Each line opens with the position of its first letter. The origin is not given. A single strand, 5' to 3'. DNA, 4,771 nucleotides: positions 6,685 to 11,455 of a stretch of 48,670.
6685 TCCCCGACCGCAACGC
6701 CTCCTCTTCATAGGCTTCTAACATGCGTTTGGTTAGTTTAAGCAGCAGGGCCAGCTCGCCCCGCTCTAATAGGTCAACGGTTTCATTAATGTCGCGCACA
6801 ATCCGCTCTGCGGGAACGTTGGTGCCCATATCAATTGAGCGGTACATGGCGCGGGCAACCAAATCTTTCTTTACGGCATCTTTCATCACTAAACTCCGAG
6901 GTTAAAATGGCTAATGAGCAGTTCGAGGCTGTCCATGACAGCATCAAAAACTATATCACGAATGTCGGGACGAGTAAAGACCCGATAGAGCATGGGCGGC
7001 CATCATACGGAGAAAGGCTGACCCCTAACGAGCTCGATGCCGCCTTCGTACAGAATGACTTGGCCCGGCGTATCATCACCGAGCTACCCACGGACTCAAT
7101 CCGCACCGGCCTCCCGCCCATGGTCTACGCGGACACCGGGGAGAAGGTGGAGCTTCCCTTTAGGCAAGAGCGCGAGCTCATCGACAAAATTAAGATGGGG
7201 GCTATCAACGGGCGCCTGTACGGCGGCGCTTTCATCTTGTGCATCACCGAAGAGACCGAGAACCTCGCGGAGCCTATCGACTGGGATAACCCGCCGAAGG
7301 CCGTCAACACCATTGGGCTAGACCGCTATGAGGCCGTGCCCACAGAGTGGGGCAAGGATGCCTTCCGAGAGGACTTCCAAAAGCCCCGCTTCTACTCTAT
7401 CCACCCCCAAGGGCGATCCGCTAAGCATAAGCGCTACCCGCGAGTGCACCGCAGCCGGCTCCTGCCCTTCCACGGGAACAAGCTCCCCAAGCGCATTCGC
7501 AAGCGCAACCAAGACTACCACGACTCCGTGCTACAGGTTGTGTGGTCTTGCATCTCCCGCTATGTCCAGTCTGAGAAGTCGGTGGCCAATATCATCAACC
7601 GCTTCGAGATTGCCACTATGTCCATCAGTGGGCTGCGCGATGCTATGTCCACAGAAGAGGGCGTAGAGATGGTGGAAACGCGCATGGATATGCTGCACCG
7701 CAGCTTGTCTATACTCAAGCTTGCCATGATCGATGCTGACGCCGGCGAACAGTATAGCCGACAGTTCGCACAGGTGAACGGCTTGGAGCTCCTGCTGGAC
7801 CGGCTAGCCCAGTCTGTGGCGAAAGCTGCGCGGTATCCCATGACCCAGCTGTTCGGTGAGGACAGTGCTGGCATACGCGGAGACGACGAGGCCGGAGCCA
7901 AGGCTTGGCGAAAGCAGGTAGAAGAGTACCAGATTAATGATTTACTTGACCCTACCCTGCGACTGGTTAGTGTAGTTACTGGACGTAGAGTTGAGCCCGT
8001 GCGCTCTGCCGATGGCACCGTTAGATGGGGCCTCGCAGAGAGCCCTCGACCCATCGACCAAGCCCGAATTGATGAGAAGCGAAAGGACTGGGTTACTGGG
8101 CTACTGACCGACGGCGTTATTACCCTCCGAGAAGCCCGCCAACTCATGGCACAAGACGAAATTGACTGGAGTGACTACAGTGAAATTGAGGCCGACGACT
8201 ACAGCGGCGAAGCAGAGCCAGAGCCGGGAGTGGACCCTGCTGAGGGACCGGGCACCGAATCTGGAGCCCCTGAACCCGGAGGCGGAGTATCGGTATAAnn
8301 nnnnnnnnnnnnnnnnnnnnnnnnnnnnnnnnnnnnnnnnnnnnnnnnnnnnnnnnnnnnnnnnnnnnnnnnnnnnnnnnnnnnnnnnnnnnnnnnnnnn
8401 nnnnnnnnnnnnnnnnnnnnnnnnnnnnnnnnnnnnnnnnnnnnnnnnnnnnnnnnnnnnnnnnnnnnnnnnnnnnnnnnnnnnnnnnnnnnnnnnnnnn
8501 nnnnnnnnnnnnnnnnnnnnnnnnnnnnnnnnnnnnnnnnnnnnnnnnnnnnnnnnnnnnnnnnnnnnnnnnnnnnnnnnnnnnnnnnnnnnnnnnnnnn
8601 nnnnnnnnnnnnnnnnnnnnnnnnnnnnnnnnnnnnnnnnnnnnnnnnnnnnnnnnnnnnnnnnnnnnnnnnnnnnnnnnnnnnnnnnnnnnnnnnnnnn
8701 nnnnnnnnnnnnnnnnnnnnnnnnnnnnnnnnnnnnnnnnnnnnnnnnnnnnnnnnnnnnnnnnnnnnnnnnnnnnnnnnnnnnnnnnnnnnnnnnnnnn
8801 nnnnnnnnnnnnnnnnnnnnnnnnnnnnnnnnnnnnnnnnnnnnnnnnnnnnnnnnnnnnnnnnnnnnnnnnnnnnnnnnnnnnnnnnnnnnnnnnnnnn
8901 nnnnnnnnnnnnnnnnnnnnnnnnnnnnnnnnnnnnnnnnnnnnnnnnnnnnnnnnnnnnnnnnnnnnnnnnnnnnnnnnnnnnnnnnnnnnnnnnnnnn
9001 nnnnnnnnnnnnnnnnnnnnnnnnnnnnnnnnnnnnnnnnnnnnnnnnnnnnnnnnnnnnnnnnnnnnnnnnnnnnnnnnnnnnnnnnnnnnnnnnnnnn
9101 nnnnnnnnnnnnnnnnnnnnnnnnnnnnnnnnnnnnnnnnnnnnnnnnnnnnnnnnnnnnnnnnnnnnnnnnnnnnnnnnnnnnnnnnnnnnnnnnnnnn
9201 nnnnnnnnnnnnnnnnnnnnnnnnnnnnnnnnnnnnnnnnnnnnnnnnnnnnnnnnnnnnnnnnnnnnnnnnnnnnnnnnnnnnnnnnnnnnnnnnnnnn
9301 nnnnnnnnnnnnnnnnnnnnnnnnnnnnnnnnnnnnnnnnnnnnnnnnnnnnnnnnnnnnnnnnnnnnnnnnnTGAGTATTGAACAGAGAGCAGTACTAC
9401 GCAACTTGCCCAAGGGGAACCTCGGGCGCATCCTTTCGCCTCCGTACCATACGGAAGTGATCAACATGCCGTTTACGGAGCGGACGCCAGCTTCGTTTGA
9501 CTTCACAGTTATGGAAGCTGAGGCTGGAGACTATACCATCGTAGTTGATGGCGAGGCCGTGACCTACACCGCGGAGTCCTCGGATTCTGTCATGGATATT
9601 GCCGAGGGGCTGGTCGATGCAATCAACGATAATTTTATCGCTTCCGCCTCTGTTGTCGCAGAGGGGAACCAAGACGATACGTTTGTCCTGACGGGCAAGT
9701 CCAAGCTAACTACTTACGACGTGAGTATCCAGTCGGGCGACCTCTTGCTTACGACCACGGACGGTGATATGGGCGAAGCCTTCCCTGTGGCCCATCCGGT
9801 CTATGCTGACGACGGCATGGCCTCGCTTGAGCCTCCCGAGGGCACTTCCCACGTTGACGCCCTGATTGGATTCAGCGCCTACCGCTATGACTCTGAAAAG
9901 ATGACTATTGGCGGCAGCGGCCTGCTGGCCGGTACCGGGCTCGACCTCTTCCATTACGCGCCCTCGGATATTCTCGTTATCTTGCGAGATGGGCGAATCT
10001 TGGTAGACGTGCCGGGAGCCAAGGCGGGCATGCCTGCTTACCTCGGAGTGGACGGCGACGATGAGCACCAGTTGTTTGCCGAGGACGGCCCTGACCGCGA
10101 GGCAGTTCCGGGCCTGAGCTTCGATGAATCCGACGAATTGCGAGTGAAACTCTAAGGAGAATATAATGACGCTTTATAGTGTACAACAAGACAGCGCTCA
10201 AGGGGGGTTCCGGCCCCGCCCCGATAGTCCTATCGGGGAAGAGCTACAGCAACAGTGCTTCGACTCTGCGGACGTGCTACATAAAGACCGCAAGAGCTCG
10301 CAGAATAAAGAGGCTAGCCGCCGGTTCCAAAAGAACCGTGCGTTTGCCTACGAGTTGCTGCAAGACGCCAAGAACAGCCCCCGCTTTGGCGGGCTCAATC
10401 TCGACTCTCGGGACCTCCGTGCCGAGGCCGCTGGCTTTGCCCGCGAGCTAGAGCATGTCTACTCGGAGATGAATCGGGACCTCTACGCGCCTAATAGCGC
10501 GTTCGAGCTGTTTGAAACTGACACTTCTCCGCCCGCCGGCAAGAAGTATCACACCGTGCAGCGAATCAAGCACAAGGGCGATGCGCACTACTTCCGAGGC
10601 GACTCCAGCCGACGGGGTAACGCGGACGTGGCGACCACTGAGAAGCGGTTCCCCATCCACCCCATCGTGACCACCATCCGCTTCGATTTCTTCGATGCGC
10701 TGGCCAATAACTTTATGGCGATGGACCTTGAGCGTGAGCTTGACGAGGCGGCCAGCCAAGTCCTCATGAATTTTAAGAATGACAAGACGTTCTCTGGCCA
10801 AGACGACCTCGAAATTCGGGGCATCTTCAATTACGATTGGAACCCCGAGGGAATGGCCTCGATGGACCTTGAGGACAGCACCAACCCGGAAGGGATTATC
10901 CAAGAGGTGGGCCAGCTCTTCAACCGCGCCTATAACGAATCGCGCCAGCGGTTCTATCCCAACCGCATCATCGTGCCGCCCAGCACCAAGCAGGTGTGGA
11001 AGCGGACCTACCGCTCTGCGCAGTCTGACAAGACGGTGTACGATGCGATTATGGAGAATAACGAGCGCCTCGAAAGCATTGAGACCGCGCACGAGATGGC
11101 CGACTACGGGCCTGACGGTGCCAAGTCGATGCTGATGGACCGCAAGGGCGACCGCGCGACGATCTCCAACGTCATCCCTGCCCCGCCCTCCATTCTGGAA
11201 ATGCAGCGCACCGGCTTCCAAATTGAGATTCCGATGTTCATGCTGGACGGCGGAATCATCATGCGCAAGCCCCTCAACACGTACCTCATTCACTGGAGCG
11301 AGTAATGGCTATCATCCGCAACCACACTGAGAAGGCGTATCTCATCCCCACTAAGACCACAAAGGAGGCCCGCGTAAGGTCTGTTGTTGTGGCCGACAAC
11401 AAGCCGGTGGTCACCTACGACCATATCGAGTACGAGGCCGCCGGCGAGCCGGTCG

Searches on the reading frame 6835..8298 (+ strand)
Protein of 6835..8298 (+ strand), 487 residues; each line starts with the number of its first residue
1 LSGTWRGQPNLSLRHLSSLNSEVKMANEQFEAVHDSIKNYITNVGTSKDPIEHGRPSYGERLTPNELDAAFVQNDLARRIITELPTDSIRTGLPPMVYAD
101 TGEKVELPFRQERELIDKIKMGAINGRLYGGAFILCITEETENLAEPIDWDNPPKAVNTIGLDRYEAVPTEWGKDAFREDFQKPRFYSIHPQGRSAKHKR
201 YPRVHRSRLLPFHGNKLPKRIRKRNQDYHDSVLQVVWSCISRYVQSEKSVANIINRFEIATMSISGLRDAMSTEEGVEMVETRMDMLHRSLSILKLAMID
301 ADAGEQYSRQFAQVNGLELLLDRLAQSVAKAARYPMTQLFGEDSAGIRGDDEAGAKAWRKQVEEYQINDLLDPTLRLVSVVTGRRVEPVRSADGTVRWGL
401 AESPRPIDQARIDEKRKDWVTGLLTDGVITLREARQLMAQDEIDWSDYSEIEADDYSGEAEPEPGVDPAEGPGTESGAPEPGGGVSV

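Call 81: search_protein_families(library=pfam, proteins=[window:6835-8298:+], max_evalue=0.001)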
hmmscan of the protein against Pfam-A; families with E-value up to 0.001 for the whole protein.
window:6835-8298:+ (487 aa): 1 family
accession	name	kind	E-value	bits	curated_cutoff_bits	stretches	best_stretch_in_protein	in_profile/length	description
PF06381.16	Phage_portal_3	-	3.7e-42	144.7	33.8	1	66-381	2-317/357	Phage portal protein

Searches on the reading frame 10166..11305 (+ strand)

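Call 81: search_protein_families(library=pfam, proteins=[window:10166-11305:+], max_evalue=0.001)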
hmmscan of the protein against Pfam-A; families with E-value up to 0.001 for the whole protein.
window:10166-11305:+ (379 aa): 1 family
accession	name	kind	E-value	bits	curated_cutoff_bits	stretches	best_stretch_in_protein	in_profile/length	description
PF09950.15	Major_capside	-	3.1e-14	53.4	26.8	1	138-370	1-243/251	Major capsid protein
